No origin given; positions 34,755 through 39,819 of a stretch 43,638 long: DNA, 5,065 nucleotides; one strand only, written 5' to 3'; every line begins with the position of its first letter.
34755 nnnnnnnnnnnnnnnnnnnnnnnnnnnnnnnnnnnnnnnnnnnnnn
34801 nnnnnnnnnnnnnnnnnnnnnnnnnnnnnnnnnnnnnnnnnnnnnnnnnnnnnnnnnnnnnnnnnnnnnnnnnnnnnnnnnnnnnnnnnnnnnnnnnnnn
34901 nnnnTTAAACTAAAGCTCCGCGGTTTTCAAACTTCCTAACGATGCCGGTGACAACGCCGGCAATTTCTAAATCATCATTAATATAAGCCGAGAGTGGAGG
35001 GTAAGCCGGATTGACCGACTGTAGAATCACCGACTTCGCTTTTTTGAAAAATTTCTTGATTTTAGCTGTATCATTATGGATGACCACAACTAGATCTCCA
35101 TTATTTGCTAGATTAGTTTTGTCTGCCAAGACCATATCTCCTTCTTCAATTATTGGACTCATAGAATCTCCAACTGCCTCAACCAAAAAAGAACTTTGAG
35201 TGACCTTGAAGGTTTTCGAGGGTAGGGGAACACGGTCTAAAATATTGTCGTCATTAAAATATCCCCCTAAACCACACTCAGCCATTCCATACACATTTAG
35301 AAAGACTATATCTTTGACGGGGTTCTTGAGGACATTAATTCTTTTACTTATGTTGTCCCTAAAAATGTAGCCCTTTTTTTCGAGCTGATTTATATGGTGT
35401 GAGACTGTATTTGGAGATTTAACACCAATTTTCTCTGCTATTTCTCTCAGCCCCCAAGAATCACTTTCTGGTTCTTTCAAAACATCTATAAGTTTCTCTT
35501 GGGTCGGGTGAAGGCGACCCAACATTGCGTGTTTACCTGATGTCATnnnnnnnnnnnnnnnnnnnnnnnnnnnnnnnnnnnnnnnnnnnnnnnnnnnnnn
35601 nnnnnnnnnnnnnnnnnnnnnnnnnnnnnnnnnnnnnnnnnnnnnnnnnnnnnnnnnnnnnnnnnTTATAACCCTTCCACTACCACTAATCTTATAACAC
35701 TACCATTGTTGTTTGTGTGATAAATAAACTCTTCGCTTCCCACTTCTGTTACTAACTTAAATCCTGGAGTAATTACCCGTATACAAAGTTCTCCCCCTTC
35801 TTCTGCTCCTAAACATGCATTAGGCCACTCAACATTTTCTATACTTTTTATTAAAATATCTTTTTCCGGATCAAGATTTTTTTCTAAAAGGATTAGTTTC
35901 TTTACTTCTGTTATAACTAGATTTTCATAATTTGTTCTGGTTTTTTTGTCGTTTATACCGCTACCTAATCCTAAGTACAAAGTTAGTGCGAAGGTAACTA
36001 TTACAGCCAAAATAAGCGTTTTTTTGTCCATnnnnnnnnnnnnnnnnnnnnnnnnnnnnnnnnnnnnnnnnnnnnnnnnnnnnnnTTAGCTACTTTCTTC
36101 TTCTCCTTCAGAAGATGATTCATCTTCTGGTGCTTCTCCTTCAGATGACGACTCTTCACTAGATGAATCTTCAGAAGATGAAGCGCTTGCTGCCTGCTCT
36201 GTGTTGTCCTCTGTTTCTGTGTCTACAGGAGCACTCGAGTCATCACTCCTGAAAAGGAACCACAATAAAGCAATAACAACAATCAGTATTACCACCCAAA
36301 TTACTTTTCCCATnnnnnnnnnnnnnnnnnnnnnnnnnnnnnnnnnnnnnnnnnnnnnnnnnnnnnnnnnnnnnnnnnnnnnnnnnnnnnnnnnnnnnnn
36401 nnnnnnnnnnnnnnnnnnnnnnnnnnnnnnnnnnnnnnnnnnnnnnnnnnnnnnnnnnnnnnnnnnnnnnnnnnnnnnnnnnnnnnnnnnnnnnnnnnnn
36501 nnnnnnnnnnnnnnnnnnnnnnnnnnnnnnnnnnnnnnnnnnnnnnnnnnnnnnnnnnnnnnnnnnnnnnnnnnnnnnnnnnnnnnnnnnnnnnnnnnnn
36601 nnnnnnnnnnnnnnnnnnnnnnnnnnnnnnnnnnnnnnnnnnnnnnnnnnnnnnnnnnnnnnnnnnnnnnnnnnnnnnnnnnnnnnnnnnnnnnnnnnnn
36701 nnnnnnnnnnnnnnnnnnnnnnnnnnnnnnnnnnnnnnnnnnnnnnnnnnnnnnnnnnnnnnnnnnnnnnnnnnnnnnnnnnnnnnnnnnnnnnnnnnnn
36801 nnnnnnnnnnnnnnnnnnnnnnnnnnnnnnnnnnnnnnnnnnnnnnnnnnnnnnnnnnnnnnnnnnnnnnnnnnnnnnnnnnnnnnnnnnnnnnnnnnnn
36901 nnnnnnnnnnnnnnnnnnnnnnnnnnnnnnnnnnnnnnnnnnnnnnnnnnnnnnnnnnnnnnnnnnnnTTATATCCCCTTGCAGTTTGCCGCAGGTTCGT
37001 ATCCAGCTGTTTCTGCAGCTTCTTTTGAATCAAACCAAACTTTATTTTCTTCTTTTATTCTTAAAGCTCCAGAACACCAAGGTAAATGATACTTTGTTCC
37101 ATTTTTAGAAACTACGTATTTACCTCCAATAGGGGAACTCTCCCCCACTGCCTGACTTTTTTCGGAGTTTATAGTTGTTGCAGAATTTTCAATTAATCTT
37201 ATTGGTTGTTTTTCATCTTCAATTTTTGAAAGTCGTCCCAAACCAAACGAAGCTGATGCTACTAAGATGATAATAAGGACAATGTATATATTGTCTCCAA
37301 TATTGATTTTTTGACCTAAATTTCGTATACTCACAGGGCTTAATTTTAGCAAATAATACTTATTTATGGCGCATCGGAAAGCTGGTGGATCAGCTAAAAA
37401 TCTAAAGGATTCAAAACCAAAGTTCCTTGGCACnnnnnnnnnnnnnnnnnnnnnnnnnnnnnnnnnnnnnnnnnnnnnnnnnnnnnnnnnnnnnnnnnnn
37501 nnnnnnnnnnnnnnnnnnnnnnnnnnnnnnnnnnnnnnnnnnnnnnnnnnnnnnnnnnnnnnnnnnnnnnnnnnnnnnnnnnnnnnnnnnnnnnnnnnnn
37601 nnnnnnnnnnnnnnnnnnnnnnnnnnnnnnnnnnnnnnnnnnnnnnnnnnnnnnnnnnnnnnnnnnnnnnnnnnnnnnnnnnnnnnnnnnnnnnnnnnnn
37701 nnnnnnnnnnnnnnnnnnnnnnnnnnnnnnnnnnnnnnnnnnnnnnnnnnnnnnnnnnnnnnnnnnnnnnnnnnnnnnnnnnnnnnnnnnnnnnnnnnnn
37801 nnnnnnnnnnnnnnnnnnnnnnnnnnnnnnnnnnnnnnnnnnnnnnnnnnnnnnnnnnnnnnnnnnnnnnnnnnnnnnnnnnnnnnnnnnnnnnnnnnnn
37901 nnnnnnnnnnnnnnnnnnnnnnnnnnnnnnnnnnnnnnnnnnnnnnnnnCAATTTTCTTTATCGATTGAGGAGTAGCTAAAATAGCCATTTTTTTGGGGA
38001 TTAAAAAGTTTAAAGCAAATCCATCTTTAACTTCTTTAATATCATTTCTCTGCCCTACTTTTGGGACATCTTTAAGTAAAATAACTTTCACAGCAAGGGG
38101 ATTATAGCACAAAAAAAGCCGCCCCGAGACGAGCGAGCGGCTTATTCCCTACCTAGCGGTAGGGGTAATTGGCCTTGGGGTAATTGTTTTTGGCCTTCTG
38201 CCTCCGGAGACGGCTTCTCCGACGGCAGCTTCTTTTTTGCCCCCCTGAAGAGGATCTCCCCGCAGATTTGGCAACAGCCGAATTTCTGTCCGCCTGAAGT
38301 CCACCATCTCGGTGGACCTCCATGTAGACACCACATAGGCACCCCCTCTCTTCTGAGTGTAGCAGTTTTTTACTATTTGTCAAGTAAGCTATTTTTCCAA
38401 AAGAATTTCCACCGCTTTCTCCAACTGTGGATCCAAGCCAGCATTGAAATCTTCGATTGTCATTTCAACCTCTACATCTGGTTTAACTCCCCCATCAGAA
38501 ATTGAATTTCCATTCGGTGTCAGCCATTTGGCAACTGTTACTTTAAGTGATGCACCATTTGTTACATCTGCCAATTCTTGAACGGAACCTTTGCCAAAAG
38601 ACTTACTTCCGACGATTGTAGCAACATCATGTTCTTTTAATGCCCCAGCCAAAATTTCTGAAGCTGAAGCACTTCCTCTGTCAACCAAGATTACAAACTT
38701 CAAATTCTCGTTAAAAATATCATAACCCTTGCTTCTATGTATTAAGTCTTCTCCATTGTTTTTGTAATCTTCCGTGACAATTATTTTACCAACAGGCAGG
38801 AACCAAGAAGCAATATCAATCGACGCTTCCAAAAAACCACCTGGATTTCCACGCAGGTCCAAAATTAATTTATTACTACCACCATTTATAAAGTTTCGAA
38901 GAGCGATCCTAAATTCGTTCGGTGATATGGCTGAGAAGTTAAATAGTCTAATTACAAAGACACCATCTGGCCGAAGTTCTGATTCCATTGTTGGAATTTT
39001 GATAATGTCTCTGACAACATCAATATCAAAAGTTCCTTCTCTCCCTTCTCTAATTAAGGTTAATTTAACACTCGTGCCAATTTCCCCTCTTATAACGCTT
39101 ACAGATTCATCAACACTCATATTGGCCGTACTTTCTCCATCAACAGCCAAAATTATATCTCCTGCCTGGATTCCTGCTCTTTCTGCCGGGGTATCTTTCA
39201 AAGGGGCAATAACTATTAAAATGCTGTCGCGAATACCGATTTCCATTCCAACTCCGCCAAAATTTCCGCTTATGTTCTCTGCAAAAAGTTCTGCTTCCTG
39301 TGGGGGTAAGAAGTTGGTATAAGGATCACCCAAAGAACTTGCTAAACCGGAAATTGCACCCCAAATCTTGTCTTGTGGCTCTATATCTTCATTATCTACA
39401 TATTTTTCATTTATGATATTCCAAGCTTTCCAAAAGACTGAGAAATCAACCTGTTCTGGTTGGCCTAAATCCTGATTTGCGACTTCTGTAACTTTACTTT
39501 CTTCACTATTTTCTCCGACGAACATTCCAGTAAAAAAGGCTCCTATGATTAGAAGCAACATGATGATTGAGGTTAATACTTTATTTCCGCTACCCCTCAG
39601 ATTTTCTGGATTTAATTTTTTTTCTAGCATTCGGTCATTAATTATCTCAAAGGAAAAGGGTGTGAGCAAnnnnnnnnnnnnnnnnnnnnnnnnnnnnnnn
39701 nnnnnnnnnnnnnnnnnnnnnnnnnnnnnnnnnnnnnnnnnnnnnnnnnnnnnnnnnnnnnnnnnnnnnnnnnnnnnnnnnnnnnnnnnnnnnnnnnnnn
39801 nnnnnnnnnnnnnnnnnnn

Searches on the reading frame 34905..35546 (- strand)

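Call 68: search_protein_families(library=pfam, proteins=[window:34905-35546:-], max_evalue=0.1)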
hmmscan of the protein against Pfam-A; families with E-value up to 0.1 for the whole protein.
window:34905-35546:- (213 aa): 15 families
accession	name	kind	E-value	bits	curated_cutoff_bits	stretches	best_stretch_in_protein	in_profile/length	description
PF00717.28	Peptidase_S24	-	2.7e-25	88.8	23.3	1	85-199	2-115/116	Peptidase S24-like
PF01726.22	LexA_DNA_bind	-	1.3e-09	38.2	23.7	1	16-67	8-62/65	LexA DNA binding domain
PF13412.12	HTH_24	-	2.1e-05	24.4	21.9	1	34-61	21-47/48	Winged helix-turn-helix DNA-binding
PF13730.12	HTH_36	-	6.5e-05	23.1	25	1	34-61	29-55/55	Helix-turn-helix domain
PF01047.28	MarR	-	0.0001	22.5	24.6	1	32-63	19-49/59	MarR family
PF08279.18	HTH_11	-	0.00069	19.9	25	1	16-61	2-45/55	HTH domain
PF01325.25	Fe_dep_repress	-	0.0011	19.5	26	1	24-61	17-52/60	Iron dependent repressor, N-terminal DNA binding domain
PF12840.13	HTH_20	-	0.0034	17.8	27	1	35-57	23-44/51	Helix-turn-helix domain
PF01022.26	HTH_5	-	0.0037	17.5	22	1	34-61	19-45/47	Bacterial regulatory protein, arsR family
PF09339.16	HTH_IclR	-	0.0089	16.2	22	1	29-64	17-51/52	IclR helix-turn-helix domain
PF12802.13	MarR_2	-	0.013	16.1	27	1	34-63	24-52/61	MarR family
PF10502.14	Peptidase_S26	-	0.025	14.9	22.9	1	124-162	28-70/168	Signal peptidase, peptidase S26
PF04182.18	B-block_TFIIIC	-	0.035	14.6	22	1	38-69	26-58/73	B-block binding subunit of TFIIIC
PF04967.18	HTH_10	-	0.053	13.8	23.1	0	32-58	25-50/53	HTH DNA binding domain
PF13545.12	HTH_Crp_2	-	0.055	13.9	27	0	35-64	27-56/70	Crp-like helix-turn-helix domain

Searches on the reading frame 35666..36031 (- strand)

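Call 68: search_protein_families(library=pfam, proteins=[window:35666-36031:-], max_evalue=0.1)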
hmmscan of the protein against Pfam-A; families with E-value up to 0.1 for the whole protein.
window:35666-36031:- (121 aa): 1 family
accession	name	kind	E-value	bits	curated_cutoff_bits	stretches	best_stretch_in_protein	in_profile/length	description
PF07299.16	EF-G-binding_N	-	0.053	14.4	27.1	1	25-68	23-63/83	Elongation factor G-binding protein, N-terminal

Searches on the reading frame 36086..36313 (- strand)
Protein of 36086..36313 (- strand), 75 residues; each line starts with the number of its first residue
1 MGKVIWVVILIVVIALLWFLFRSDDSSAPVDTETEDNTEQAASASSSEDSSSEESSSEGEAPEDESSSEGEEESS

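Call 68: search_protein_families(library=pfam, proteins=[window:36086-36313:-], max_evalue=0.1)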
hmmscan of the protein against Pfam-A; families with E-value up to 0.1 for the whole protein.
window:36086-36313:- (75 aa): 8 families
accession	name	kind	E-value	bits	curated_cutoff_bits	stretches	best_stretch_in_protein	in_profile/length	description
PF12685.13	SpoIIIAH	-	0.0035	17.7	30.6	1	4-65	3-66/191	SpoIIIAH-like protein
PF25184.1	YxzE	-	0.0042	18.5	40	1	1-58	1-52/65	YxzE-like putative bacteriocin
PF21827.1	New_glue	-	0.0054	16.9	31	1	3-58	2-57/94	New glue protein family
PF16118.10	DUF4834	-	0.016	16.6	27.8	1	5-69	14-78/99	Domain of unknown function (DUF4834)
PF06480.20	FtsH_ext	-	0.023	15.4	25.5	1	4-29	2-26/103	FtsH Extracellular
PF12698.13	ABC2_membrane_3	-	0.045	13.3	31.6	1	5-61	8-70/347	ABC-2 family transporter protein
PF22251.1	PFF1_TM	-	0.059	13.3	32.3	1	7-73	103-169/300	Vacuolar membrane protease, transmembrane domain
PF11027.13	DUF2615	-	0.079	13.5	23.4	1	3-47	53-96/104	Protein of unknown function (DUF2615)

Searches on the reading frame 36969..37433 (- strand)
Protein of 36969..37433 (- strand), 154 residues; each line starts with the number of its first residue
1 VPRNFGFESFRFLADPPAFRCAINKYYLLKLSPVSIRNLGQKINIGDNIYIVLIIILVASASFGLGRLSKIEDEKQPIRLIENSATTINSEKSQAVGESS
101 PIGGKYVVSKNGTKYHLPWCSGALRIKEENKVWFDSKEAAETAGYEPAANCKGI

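Call 68: search_protein_families(library=pfam, proteins=[window:36969-37433:-], max_evalue=0.1)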
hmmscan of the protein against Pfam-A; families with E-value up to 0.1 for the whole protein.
window:36969-37433:- (154 aa): 1 family
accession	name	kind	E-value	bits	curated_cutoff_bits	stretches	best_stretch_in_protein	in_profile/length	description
PF02805.21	Ada_Zn_binding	-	0.0027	18.1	23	1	115-152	27-63/65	Metal binding domain of Ada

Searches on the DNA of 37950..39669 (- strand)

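Call 4: search_rna_families(source=window, start=37950, end=38550, threshold=evalue, max_evalue=10, show_alignments=5)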
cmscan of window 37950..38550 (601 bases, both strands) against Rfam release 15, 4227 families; matches with E-value up to 10: 6.
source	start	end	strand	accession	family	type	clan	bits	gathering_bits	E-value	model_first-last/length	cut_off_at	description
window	38112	38178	-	RF02552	RcsR1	Gene; sRNA;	-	18.9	60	0.24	1-96/96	no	RcsR1 sRNA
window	38278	38312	-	RF00221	SNORD43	Gene; snRNA; snoRNA; CD-box;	CL00059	17.6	45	0.69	1-64/64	no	Small nucleolar RNA SNORD43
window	38116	38197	-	RF02677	NsiR4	Gene; sRNA;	-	17.1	40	0.34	1-65/65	no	Nitrogen stress-induced RNA 4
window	38355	38412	+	RF00066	U7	Gene; snRNA;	-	15.3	34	1.1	1-62/62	no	U7 small nuclear RNA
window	38193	38245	+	RF00519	suhB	Gene; sRNA;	CL00108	13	41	6.8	1-77/77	no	Makes More Granules Regulator RNA (mmgR)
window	38112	38278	-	RF01394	isrK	Gene; sRNA;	-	11.9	50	6.5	1-77/77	no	isrK Hfq binding RNA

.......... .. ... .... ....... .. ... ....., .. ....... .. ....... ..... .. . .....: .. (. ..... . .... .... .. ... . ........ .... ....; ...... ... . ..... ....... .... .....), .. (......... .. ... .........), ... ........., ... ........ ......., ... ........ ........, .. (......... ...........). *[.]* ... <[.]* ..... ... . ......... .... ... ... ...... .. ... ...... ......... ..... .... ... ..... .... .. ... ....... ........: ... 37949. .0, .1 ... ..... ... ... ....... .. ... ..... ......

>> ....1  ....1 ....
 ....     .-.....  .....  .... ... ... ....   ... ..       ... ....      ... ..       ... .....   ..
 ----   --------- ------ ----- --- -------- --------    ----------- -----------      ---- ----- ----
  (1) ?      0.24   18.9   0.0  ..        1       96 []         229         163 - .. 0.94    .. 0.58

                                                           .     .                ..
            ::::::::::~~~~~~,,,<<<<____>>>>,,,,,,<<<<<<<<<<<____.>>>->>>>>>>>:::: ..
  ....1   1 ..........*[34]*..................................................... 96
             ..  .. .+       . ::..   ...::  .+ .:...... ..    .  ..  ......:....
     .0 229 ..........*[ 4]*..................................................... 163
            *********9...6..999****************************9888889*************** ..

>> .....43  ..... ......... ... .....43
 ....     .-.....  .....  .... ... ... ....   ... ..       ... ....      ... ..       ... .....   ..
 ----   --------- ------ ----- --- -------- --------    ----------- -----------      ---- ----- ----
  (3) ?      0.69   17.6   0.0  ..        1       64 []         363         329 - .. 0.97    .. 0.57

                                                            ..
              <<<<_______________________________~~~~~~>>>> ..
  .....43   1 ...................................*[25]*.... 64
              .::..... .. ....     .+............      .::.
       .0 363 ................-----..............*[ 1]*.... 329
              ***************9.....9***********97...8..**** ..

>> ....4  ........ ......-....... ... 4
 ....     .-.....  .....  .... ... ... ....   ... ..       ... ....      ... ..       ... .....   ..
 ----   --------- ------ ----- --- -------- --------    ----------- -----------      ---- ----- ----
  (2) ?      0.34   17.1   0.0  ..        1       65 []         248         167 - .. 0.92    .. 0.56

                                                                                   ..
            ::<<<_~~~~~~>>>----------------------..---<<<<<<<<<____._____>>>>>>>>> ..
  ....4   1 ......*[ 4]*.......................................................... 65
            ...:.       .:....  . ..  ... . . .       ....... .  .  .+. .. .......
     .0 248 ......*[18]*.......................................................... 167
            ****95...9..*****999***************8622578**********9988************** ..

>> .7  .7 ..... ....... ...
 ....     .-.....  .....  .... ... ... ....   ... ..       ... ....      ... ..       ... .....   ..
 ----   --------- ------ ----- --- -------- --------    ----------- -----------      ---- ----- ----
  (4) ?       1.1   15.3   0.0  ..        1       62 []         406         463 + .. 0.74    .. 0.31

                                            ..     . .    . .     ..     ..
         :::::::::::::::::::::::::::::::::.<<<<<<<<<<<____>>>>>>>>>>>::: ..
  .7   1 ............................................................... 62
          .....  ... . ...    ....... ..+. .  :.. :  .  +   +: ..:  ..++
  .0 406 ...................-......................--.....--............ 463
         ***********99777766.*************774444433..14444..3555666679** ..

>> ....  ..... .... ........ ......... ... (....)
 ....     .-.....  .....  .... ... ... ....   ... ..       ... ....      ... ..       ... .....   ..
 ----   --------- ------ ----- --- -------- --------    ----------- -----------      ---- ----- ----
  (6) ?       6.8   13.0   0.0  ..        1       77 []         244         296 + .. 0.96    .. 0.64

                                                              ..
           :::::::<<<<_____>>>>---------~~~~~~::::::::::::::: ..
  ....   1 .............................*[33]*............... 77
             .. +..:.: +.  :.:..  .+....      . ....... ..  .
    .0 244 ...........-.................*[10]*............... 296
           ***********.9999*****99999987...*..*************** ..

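Call 18: search_rna_families(source=L081, start=2590, end=3070, threshold=evalue, max_evalue=10, show_alignments=2)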
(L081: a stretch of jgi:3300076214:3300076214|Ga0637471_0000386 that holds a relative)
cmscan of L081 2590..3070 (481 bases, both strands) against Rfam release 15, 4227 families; matches with E-value up to 10: 8.
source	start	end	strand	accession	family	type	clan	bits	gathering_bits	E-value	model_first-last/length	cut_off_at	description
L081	2639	2685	+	RF01416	NrrF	Gene; antisense;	-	20.5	60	0.08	112-160/160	no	NrrF RNA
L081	2857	2927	+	RF04099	MIR837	Gene; miRNA;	-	17.5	117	1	1-122/122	no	MIR837 microRNA precursor family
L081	2857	2927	-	RF01043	MIR1023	Gene; miRNA;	-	16.8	90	0.49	30-138/165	no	MIR1023 microRNA precursor family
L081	2852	2932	+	RF04096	mir-4433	Gene; miRNA;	-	16.6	77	1.9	1-83/83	no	mir-4433 microRNA precursor family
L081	2857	2927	+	RF04202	MIR5380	Gene; miRNA;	-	16.2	150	2.4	1-137/137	no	MIR5380 microRNA precursor family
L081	3008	3048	+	RF01192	SNORD11B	Gene; snRNA; snoRNA; CD-box;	CL00103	15.6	50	9.5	1-87/87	no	Small nucleolar RNA SNORD11B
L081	2633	2685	+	RF01388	isrD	Gene; sRNA;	-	13.6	37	5.9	1-51/51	no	isrD Hfq binding RNA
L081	2726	2804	-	RF02866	ncS16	Gene; sRNA;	-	12.6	48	9.7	1-83/83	no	Burkholderia sRNA 16 (Bc_KC_sr1)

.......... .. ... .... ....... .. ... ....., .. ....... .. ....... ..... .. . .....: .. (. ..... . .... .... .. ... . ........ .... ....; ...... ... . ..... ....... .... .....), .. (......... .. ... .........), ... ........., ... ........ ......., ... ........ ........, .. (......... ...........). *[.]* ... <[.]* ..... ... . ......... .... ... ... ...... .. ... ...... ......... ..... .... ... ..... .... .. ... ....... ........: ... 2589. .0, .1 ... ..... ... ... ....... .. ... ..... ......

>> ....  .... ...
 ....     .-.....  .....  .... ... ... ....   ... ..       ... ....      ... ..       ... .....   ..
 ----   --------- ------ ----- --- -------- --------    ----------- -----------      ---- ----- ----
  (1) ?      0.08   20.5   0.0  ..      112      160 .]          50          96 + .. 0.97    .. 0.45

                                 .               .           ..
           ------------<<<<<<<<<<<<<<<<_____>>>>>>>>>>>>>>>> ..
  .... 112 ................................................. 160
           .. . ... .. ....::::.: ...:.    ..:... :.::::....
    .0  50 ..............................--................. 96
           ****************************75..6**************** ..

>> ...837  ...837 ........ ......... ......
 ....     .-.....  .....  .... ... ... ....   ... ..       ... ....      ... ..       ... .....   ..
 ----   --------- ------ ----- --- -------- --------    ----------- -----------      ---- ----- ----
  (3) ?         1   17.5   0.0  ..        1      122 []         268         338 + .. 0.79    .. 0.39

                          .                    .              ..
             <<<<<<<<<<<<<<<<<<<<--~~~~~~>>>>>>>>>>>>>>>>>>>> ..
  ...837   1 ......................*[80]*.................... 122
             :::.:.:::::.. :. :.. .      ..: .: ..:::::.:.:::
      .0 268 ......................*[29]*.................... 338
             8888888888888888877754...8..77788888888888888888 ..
